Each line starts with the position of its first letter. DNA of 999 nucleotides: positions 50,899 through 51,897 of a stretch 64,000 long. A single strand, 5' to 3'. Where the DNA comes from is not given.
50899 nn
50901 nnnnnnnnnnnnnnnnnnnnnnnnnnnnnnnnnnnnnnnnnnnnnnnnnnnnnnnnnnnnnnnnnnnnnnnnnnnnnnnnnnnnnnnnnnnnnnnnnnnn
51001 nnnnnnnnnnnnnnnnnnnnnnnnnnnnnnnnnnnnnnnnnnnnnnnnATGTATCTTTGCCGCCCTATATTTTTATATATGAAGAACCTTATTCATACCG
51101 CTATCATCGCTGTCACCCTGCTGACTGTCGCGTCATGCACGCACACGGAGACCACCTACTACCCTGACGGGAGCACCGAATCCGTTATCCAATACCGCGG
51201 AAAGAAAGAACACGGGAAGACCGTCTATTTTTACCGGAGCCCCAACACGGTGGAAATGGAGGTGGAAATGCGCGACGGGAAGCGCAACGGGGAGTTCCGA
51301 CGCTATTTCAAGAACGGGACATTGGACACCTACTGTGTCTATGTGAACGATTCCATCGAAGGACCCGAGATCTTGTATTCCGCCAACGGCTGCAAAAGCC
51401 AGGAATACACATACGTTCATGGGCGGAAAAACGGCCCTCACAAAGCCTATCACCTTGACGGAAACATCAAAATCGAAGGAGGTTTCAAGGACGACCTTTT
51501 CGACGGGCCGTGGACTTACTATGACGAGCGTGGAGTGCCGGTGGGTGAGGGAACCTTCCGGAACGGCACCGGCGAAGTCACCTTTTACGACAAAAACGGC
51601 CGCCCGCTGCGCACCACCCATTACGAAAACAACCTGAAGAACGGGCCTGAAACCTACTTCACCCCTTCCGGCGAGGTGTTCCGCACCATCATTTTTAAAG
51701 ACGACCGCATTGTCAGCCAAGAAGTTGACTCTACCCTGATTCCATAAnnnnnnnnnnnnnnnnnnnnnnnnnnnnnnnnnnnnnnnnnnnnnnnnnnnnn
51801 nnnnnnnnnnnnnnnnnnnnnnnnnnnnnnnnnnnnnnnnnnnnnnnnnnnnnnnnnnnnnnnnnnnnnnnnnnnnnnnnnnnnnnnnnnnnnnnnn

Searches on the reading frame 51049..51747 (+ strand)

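Call 30: search_protein_families(library=pfam, proteins=[window:51049-51747:+], max_evalue=0.0001)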
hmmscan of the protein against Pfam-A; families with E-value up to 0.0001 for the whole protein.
window:51049-51747:+ (232 aa): 1 family
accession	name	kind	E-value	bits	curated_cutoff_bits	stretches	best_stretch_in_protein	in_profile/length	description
PF07661.19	MORN_2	-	7.8e-16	56.8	29.6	0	152-172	2-22/22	MORN repeat variant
